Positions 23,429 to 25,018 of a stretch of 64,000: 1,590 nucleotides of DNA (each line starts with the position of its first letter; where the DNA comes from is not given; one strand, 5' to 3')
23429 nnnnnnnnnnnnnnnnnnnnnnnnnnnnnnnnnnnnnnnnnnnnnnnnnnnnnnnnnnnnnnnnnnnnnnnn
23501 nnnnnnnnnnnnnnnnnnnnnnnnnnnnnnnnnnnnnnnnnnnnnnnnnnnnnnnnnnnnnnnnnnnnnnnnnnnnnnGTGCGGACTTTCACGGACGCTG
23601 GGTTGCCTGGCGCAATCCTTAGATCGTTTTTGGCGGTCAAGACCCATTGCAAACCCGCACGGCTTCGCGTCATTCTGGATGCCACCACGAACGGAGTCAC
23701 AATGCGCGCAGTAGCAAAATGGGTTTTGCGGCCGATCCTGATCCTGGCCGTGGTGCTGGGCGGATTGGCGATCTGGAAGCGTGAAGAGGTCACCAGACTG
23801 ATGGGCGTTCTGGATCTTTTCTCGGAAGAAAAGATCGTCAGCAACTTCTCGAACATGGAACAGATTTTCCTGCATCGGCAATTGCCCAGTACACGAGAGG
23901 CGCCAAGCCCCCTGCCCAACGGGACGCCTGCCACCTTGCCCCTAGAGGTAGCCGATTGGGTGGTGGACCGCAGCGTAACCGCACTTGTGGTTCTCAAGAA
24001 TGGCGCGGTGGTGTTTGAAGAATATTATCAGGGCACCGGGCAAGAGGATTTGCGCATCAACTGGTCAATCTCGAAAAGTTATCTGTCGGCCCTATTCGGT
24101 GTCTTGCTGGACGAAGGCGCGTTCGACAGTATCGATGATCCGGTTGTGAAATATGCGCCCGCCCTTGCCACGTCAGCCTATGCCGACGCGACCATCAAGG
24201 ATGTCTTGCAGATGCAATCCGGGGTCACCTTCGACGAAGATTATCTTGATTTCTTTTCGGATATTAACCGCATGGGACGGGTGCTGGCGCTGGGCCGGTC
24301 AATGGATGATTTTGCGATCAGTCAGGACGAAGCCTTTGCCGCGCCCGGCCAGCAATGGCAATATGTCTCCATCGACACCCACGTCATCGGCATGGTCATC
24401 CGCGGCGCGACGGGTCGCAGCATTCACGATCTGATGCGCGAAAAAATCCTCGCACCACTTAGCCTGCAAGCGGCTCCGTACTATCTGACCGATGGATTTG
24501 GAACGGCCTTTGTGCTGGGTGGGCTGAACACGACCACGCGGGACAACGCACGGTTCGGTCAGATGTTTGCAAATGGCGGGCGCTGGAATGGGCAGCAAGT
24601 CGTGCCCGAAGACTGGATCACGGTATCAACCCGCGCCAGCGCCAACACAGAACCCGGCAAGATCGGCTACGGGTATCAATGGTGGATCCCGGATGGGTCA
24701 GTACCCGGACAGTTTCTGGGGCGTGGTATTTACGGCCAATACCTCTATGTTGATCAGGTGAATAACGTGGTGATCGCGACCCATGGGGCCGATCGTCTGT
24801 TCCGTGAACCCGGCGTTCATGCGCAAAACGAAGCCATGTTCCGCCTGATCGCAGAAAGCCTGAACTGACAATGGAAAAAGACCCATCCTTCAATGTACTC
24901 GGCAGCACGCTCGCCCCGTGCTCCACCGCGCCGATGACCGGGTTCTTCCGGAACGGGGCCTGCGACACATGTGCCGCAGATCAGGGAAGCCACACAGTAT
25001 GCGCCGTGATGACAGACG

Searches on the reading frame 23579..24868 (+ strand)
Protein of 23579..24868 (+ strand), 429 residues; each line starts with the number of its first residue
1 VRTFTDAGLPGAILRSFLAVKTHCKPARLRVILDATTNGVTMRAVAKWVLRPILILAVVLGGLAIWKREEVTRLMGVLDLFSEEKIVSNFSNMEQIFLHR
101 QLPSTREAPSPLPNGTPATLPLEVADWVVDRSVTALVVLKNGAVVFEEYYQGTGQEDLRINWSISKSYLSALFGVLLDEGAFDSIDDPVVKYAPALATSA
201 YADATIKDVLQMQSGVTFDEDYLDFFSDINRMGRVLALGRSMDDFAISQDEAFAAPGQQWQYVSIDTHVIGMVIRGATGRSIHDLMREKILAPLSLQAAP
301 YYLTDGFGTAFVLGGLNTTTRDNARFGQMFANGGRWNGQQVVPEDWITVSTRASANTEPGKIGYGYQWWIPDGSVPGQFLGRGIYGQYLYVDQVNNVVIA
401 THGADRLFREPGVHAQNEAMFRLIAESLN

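Call 86: search_protein_families(library=pfam, proteins=[window:23579-24868:+], max_evalue=0.00001)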
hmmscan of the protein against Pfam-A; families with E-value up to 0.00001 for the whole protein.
window:23579-24868:+ (429 aa): 1 family
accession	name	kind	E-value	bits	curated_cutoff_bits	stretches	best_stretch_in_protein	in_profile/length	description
PF00144.29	Beta-lactamase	-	2e-29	103.2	27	1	134-400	17-305/329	Beta-lactamase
